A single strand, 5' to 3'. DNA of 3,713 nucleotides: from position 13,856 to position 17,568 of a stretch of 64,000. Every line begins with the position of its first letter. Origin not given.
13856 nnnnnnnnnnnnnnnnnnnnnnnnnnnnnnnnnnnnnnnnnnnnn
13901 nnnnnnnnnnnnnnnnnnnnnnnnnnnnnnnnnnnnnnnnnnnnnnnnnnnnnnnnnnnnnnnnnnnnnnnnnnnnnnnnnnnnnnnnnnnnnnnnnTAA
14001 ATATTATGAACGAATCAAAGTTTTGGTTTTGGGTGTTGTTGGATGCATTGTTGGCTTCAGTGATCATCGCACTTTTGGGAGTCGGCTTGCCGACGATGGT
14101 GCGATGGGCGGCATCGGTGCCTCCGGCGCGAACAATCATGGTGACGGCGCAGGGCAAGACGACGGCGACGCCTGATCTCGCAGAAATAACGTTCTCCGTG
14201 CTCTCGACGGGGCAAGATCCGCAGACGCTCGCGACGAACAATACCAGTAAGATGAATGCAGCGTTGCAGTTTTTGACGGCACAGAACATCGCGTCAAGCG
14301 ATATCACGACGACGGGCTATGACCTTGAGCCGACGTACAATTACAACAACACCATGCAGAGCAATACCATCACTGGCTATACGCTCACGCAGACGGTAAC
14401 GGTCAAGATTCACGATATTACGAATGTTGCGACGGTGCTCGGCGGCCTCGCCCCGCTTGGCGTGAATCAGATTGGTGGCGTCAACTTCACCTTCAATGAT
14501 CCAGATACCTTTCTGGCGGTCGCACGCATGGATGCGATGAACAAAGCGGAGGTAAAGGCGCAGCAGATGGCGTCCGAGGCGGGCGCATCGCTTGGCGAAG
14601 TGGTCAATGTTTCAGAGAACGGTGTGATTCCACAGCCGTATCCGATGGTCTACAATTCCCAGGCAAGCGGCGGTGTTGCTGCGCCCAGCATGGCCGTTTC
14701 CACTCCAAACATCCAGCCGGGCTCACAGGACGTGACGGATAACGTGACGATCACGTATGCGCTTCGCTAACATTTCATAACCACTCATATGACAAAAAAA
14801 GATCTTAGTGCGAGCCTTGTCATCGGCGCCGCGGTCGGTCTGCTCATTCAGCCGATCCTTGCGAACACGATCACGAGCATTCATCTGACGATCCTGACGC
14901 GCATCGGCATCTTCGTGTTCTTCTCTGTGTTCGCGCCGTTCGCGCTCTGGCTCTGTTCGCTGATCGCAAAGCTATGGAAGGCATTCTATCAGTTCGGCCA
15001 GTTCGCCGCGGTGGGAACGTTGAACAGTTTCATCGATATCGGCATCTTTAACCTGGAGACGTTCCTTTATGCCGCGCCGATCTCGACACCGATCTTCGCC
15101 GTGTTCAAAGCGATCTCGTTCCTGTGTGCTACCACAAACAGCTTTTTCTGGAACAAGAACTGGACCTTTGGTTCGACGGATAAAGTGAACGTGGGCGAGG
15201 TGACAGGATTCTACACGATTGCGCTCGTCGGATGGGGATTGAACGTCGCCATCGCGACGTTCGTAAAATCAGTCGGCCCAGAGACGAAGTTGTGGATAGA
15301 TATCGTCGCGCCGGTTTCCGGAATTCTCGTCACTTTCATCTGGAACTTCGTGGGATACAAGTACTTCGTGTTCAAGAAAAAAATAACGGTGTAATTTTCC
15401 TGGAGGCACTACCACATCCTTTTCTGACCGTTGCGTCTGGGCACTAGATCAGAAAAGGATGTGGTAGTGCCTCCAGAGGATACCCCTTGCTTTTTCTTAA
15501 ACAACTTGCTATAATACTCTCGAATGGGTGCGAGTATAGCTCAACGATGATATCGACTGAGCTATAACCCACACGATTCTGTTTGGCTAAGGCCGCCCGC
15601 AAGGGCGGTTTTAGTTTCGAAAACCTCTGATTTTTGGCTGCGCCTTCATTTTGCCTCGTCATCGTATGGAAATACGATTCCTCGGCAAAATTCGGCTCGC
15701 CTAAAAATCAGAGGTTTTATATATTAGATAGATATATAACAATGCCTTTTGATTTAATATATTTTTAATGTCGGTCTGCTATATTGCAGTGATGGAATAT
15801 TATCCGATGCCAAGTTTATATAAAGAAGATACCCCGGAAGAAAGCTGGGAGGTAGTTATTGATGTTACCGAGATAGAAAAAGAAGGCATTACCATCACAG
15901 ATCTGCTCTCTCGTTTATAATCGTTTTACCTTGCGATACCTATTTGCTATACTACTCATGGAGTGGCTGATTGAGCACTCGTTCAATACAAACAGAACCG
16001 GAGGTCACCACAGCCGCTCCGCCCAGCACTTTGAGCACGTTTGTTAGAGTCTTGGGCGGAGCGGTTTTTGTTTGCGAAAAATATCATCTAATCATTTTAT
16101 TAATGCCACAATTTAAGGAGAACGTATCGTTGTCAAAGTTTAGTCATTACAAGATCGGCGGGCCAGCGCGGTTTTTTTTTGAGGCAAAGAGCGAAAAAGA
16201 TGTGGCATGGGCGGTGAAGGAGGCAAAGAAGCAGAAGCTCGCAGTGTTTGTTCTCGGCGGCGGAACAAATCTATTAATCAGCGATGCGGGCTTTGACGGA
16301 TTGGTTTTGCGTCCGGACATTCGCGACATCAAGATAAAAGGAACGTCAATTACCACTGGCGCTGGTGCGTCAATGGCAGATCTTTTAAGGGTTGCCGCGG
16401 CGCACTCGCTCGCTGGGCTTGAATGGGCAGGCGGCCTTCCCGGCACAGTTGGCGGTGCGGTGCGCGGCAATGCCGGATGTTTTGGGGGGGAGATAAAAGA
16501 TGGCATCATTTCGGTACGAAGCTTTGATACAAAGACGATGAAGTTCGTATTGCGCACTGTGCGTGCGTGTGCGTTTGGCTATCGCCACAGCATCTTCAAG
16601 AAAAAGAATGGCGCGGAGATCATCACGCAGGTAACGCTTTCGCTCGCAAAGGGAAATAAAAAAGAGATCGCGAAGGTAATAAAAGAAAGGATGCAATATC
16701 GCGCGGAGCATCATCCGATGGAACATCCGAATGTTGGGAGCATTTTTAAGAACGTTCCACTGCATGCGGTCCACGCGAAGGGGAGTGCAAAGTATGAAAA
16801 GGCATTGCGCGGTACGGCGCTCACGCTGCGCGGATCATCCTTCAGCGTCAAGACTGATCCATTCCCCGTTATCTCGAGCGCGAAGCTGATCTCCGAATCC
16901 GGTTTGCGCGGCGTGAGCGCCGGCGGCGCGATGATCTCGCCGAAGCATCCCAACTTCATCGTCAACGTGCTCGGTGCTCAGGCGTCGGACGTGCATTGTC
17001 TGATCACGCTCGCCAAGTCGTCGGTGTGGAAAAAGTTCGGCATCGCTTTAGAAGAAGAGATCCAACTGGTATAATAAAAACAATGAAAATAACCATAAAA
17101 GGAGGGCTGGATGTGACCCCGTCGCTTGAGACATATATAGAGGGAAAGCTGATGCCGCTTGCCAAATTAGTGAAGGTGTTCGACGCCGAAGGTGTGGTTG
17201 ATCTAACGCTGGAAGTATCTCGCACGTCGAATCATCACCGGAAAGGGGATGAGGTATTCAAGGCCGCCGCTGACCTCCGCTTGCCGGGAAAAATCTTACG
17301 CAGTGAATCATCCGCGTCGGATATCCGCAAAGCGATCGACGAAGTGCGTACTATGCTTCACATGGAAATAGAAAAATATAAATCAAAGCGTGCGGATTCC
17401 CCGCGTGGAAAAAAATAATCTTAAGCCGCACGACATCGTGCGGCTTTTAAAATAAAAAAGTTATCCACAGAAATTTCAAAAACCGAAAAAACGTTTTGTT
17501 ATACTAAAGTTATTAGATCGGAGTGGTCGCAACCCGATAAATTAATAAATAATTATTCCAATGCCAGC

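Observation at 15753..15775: Exact 23-nt motif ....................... repeated at the same distance upstream of two start codons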

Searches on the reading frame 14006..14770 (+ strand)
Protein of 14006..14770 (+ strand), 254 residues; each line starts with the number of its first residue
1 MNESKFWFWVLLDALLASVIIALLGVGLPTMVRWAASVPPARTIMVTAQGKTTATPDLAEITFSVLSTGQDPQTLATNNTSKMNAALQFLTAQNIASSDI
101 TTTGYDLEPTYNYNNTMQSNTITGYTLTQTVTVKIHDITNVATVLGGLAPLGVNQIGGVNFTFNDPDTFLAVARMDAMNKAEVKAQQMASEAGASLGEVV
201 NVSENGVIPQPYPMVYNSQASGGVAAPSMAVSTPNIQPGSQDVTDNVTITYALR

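Call 11: find_encoding_contigs(protein=window:14006-14770:+, flank=10000, max_places=10)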
Protein window:14006-14770:+ (254 aa): no gene with exactly this product is on record in the collection.

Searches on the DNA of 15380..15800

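Call 46: search_rna_families(source=window, start=15380, end=15800, threshold=evalue, max_evalue=1)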
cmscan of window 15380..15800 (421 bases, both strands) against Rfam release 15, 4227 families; matches with E-value up to 1: 11.
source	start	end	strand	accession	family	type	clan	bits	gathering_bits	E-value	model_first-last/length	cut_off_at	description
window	15398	15478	+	RF04092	MIR1508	Gene; miRNA;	-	40.9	70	5.6e-07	1-91/91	no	MIR1508 microRNA precursor family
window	15400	15476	-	RF03871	mir-5681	Gene; miRNA;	-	39.2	88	3.2e-07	1-61/61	no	mir-5681 microRNA precursor family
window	15400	15476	+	RF03871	mir-5681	Gene; miRNA;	-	39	88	3.7e-07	1-61/61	no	mir-5681 microRNA precursor family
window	15394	15480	+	RF02010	mir-3180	Gene; miRNA;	-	30.5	99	0.0042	1-92/92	no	mir-3180 microRNA precursor family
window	15400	15476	-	RF03687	mir-2011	Gene; miRNA;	-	29.6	80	0.00072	1-83/83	no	mir-2011 microRNA precursor family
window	15396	15482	-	RF00669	mir-96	Gene; miRNA;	-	27.3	65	0.0012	1-78/78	no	mir-96 microRNA precursor family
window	15620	15720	-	RF00972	mir-651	Gene; miRNA;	-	26.8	106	0.0027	1-86/86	no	mir-651 microRNA precursor family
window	15390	15484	+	RF03687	mir-2011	Gene; miRNA;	-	26.8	80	0.0039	1-83/83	no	mir-2011 microRNA precursor family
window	15396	15482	+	RF00669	mir-96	Gene; miRNA;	-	26.3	65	0.0023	1-78/78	no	mir-96 microRNA precursor family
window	15391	15486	-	RF00665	mir-290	Gene; miRNA;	CL00096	21.1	51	0.097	1-70/70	no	mir-290 microRNA precursor family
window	15391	15484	+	RF00665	mir-290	Gene; miRNA;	CL00096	20.3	51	0.15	1-70/70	no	mir-290 microRNA precursor family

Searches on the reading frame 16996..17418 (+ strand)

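Call 9: search_protein_families(library=pfam, proteins=[window:16996-17418:+])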
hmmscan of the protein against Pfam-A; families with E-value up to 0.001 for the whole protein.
window:16996-17418:+ (140 aa): 1 family
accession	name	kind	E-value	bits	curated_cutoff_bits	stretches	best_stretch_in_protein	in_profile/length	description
PF02482.25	Ribosomal_S30AE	-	5e-12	46.8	23.7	1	37-132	7-87/88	Sigma 54 modulation protein / S30EA ribosomal protein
